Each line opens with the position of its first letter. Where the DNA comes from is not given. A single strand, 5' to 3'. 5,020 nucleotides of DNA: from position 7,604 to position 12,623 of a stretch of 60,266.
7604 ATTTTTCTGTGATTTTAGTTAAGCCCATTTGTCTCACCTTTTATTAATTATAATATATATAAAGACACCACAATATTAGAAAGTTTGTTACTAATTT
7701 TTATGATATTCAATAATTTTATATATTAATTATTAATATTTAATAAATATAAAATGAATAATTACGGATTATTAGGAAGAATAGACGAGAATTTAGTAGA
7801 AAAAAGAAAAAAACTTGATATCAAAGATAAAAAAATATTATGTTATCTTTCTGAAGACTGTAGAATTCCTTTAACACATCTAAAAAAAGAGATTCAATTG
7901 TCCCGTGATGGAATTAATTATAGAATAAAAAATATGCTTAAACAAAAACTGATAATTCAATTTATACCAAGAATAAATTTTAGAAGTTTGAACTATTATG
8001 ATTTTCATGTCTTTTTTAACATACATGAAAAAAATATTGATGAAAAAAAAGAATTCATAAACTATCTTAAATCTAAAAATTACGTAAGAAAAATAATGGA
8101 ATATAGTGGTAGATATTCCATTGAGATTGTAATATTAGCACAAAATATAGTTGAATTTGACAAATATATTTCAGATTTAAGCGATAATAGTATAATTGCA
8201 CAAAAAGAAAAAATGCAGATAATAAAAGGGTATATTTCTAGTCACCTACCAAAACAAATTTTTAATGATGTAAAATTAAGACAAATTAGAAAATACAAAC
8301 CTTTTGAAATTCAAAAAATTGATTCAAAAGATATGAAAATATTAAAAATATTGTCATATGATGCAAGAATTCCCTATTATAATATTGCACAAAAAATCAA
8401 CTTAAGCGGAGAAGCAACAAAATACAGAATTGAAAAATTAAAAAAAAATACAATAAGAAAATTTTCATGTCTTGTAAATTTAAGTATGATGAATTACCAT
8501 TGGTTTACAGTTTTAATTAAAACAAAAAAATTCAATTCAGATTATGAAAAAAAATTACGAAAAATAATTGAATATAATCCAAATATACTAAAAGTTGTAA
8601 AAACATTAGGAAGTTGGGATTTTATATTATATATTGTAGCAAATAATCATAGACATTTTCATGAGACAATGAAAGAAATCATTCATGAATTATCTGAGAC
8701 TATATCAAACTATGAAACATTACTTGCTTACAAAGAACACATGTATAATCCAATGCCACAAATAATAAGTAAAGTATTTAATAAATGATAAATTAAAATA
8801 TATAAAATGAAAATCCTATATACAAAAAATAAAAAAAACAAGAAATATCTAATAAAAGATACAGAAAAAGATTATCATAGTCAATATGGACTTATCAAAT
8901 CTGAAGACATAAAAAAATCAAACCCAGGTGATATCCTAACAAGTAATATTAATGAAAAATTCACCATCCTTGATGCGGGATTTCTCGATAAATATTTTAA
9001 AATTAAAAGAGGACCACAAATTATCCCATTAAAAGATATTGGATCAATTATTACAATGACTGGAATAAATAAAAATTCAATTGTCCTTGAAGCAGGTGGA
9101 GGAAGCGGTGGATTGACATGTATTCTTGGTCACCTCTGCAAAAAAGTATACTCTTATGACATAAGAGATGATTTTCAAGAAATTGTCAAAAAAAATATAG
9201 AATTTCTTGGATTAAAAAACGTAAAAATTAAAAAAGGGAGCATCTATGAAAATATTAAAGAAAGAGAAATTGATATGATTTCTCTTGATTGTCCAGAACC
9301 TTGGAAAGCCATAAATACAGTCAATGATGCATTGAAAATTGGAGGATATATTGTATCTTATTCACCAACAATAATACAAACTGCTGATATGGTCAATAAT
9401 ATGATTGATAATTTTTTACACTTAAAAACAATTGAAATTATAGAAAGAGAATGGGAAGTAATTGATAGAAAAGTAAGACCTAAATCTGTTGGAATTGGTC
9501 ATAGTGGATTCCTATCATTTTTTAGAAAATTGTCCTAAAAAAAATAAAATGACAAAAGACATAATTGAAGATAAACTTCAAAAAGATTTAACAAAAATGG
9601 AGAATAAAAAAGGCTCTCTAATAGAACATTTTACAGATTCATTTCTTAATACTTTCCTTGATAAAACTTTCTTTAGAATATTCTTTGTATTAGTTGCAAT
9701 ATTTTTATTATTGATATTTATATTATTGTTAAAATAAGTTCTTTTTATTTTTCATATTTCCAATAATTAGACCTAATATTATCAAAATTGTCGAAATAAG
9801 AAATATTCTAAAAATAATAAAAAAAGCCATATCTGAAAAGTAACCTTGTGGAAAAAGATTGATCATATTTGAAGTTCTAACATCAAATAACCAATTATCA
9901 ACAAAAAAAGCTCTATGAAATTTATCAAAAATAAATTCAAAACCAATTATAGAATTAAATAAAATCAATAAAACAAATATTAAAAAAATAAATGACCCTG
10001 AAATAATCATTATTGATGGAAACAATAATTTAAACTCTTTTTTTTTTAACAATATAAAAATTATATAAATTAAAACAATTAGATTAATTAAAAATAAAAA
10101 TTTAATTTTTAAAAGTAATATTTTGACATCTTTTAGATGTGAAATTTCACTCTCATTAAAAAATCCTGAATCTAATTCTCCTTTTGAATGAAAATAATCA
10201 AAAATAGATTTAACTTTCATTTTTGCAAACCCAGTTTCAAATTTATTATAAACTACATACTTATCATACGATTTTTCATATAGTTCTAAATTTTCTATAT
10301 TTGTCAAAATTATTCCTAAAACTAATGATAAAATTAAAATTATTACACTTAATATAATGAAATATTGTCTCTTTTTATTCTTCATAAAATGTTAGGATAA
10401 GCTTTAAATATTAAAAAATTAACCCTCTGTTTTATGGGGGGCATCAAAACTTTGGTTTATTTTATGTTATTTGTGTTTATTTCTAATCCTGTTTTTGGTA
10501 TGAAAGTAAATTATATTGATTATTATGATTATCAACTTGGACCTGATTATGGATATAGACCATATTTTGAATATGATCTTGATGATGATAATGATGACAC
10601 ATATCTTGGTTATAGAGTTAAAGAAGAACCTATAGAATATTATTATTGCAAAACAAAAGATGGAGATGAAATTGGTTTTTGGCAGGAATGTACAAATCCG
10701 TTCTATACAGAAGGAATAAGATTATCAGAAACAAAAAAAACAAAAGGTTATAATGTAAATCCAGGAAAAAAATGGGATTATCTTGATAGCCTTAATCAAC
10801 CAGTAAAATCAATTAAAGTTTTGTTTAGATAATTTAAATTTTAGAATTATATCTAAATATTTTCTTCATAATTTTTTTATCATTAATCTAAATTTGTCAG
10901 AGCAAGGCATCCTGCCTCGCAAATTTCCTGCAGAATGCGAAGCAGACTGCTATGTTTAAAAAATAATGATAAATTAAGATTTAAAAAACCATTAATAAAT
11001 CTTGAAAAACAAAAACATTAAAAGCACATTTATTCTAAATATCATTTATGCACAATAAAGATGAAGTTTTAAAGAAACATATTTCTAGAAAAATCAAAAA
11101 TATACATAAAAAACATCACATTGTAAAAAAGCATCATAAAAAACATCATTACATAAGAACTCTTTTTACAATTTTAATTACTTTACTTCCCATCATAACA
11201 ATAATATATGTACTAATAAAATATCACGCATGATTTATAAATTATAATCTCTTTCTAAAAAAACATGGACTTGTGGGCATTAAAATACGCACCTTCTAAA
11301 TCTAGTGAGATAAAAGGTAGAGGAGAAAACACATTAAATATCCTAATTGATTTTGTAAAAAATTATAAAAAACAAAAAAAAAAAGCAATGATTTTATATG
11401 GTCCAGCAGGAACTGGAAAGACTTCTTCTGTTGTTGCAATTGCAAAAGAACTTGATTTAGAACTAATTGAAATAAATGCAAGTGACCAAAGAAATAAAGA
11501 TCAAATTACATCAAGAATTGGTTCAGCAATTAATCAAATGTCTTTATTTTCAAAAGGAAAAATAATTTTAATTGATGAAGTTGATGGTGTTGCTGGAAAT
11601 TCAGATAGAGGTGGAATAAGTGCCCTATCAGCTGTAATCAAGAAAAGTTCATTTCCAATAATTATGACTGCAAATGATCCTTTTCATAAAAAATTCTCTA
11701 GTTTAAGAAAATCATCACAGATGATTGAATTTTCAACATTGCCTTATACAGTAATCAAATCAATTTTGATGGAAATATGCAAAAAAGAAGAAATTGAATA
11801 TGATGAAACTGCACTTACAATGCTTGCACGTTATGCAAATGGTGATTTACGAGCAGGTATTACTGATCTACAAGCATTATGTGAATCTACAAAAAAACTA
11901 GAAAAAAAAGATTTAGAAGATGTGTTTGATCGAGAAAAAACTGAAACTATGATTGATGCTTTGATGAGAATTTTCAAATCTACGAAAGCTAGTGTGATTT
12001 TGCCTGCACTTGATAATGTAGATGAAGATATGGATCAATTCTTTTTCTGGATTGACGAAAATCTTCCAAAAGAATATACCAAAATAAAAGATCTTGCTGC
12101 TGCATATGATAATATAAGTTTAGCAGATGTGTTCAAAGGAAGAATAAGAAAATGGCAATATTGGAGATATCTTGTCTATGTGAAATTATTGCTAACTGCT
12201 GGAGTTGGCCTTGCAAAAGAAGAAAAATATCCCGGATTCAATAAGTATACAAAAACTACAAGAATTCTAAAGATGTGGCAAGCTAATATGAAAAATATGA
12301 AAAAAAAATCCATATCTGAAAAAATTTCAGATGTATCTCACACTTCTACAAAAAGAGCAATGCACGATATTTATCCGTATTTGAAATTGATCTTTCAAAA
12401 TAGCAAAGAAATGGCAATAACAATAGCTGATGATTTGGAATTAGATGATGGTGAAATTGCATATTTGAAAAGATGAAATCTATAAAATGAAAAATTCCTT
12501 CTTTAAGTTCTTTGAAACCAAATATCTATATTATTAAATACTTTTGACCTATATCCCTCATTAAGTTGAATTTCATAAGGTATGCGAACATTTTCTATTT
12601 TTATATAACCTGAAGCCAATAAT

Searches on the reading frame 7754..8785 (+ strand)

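Call 15: search_protein_families(library=pfam, proteins=[window:7754-8785:+])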
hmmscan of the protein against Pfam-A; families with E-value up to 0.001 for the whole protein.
window:7754-8785:+ (344 aa): 3 families
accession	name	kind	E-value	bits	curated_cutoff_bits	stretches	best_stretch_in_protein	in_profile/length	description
PF13404.12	HTH_AsnC-type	-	1.1e-19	70.4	27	2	189-230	1-42/42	AsnC-type helix-turn-helix domain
PF13412.12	HTH_24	-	2.9e-16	59.2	21.9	2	190-231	2-43/48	Winged helix-turn-helix DNA-binding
PF01037.27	AsnC_trans_reg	-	1.9e-09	37.8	25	1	255-327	3-72/73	Lrp/AsnC ligand binding domain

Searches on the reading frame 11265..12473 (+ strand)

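Call 15: search_protein_families(library=pfam, proteins=[window:11265-12473:+])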
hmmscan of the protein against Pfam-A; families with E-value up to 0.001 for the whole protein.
window:11265-12473:+ (403 aa): 15 families
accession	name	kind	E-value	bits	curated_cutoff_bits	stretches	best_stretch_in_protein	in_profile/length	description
PF00004.35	AAA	-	5.2e-16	59.7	21.2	1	42-140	1-112/131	ATPase family associated with various cellular activities (AAA)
PF21960.2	RCF1-5-like_lid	-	3.1e-07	30.7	27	1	166-205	1-41/43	RCF1/5-like, AAA+ ATPase lid domain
PF25361.1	AAA_lid_RFC1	-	1.2e-06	28.3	34.9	1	164-215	4-55/59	RFC1-like, AAA+ ATPase lid domain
PF22608.2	DNAX_ATPase_lid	-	2.4e-06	27.7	27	1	164-196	2-34/49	DNA polymerase III clamp loader subunit, ATPase lid domain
PF13401.12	AAA_22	-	5e-06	27.3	27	1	38-90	4-59/130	AAA domain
PF13173.12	AAA_14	-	7.7e-06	26.4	27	1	39-109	2-74/129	AAA domain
PF16193.11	AAA_assoc_2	-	2.9e-05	24.7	34.3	1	174-221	2-55/81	AAA C-terminal domain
PF05673.19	DUF815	-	0.00018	21.2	23.8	1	32-92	46-109/249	Protein of unknown function (DUF815)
PF07728.20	AAA_5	-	0.0002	21.8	22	1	42-107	2-76/139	AAA domain (dynein-related subfamily)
PF03215.21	Rad17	-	0.00024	21.6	23.8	1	3-95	8-102/186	Rad17 P-loop domain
PF13191.12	AAA_16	-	0.00039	21.4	32.6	0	21-66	6-51/167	AAA ATPase domain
PF05496.18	RuvB_N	-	0.00046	20.4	27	0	22-107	17-94/159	Holliday junction DNA helicase RuvB P-loop domain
PF12775.13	AAA_7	-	0.00047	20.2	25.8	0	31-90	25-87/181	P-loop containing dynein motor region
PF12774.13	AAA_6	-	0.00056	19.5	25.2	0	43-82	36-75/327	Hydrolytic ATP binding site of dynein motor region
PF06068.19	TIP49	-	0.00087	19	23.8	0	24-73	36-86/347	TIP49 P-loop domain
